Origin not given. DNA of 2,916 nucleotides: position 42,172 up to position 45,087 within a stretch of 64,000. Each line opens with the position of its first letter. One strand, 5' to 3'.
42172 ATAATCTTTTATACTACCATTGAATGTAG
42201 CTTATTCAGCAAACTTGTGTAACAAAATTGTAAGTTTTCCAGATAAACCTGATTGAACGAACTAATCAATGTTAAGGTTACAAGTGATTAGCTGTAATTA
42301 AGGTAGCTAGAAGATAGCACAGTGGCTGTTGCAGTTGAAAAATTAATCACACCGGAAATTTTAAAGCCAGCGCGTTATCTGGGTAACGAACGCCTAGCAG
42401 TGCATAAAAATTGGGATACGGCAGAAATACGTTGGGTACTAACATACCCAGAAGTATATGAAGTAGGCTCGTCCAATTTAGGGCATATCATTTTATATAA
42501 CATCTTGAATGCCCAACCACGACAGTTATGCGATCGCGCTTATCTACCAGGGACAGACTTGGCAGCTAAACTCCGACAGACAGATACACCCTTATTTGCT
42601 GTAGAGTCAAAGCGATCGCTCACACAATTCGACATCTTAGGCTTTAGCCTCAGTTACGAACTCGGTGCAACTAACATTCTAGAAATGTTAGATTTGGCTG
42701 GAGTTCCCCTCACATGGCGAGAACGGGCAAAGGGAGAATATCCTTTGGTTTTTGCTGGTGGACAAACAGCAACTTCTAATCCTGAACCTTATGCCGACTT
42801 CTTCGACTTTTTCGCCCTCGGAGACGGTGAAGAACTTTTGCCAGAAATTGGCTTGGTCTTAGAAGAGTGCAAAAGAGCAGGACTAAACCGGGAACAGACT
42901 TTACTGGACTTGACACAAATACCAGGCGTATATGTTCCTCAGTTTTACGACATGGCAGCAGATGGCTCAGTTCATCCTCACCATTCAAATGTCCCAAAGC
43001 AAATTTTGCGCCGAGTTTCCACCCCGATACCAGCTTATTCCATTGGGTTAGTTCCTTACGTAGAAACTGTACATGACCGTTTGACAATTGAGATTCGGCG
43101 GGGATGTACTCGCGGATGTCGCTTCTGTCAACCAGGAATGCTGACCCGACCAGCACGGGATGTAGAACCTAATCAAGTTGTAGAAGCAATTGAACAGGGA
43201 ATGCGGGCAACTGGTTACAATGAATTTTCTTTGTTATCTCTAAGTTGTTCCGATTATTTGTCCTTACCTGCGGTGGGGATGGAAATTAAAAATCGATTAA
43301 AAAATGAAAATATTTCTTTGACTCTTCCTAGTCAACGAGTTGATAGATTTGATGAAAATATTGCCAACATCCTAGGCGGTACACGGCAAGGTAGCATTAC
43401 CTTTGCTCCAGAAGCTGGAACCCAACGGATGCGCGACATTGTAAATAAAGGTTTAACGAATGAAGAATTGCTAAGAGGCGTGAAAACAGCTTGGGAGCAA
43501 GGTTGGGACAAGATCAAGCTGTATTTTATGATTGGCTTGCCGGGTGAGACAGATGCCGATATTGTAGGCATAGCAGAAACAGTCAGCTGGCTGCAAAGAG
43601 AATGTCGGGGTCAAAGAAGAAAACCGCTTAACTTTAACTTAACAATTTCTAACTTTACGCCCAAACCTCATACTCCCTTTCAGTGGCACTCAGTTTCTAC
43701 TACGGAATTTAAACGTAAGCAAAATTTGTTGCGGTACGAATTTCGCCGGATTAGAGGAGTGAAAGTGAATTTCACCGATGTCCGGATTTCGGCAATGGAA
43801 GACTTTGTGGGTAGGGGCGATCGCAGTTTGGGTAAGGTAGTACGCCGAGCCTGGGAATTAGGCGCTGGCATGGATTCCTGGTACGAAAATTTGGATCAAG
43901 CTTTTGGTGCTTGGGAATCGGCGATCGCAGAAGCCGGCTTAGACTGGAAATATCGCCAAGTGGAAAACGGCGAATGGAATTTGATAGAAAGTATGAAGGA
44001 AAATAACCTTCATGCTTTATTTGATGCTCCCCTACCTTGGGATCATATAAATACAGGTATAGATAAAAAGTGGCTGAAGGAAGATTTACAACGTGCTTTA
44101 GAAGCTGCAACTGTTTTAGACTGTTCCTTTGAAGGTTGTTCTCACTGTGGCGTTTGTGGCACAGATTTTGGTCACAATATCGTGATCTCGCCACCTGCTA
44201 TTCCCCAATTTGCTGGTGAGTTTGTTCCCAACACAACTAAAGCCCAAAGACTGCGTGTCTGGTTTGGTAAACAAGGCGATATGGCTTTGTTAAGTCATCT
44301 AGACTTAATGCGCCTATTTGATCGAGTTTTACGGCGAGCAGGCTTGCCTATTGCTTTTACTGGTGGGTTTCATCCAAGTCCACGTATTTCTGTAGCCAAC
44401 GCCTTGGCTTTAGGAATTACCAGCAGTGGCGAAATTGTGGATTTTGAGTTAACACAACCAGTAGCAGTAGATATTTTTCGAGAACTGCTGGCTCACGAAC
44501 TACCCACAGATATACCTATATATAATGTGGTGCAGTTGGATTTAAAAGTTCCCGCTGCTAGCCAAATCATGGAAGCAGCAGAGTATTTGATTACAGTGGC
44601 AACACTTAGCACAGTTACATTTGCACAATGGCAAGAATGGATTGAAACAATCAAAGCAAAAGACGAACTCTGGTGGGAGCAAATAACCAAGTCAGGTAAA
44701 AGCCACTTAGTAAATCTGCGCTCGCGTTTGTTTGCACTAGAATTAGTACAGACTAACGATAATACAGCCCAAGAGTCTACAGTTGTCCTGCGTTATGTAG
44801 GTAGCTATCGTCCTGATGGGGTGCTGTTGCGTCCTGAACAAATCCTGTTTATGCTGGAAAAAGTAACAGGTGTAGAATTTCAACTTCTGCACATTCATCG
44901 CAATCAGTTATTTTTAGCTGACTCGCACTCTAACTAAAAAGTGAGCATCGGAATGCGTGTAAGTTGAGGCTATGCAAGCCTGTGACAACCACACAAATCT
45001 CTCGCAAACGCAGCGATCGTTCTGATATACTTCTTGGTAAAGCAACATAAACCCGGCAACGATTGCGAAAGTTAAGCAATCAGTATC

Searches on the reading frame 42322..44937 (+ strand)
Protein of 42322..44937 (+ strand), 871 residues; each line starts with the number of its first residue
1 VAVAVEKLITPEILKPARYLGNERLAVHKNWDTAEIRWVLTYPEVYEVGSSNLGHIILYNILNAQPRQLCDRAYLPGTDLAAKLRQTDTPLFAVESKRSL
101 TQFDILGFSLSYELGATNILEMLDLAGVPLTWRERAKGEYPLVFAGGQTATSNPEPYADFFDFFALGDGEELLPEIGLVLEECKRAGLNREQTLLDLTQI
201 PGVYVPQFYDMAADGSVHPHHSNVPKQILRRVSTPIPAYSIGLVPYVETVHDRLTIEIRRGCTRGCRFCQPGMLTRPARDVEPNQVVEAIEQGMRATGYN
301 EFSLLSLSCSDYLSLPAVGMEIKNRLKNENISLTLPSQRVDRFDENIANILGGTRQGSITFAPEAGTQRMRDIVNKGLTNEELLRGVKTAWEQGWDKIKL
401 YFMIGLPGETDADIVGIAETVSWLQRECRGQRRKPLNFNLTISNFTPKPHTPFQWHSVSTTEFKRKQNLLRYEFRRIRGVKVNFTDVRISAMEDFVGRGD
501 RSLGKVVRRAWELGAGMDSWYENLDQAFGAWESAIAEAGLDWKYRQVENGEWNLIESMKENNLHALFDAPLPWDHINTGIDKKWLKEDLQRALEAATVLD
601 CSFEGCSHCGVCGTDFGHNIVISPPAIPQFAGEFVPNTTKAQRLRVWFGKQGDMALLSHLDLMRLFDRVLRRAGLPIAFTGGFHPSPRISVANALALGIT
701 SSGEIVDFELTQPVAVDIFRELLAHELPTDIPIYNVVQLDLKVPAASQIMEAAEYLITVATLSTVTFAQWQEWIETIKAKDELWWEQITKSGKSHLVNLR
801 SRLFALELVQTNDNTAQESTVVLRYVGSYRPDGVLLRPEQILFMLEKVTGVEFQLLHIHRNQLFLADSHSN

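Call 8: search_protein_families(library=pfam, proteins=[window:42322-44937:+], max_evalue=0.01)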
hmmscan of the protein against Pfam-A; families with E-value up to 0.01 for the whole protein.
window:42322-44937:+ (871 aa): 4 families
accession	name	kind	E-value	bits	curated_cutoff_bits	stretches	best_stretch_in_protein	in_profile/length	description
PF10105.14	DUF2344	-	2.1e-55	187.8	23.8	1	643-826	1-166/176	Uncharacterized protein conserved in bacteria (DUF2344)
PF19864.5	Radical_SAM_N2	-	1.5e-53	180.7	29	1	54-206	1-151/151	Radical SAM proteins, N-terminal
PF04055.27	Radical_SAM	-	6.4e-19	69.2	29.5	1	257-420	2-165/166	Radical SAM superfamily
PF02310.24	B12-binding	-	0.0043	17.3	32.1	0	102-176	51-120/121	B12 binding domain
